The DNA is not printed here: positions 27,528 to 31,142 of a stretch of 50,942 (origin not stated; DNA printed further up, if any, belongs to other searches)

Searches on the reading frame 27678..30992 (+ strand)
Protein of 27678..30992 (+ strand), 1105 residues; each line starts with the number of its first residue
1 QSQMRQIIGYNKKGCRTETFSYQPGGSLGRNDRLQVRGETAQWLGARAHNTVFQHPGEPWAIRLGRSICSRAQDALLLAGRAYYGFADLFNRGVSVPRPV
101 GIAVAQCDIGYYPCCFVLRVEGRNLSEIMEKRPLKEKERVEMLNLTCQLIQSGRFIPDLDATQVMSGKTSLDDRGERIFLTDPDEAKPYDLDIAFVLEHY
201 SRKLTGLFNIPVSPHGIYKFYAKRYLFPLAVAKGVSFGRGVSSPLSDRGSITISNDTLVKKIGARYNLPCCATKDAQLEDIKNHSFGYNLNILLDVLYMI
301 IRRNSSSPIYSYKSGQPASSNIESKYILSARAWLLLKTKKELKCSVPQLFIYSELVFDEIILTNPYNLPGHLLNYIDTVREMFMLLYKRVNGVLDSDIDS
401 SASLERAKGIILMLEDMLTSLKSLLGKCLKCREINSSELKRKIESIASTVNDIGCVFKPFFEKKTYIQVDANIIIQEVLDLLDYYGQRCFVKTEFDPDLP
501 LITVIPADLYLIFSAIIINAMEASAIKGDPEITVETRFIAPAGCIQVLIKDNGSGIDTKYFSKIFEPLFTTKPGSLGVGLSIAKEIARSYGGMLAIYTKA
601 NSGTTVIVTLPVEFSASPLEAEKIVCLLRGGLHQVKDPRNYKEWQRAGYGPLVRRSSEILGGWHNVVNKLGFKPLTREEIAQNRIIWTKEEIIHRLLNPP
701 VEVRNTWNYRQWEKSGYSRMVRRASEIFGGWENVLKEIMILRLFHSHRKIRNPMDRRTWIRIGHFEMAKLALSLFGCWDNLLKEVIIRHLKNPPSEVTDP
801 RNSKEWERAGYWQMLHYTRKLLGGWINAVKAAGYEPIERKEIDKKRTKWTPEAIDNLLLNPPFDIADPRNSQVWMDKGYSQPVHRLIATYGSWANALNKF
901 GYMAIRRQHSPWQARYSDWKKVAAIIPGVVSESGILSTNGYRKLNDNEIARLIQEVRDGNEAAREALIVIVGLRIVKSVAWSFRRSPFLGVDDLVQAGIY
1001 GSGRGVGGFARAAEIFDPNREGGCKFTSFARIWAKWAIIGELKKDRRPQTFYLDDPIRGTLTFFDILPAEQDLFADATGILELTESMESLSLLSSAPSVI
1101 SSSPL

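Call 10: search_protein_families(library=pfam, proteins=[window:27678-30992:+], max_evalue=0.01)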
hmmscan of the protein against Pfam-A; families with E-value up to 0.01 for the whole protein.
window:27678-30992:+ (1105 aa): 3 families
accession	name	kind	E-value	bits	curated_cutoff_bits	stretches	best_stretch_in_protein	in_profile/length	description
PF02518.31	HATPase_c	-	1.9e-17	64.1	26.4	1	507-612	4-109/111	Histidine kinase-, DNA gyrase B-, and HSP90-like ATPase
PF14501.12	HATPase_c_5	-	1.9e-05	25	22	1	506-601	3-93/102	GHKL domain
PF18780.6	HNH_repeat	-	0.0033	18.2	26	0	819-835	38-54/54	Homing endonuclease associated repeat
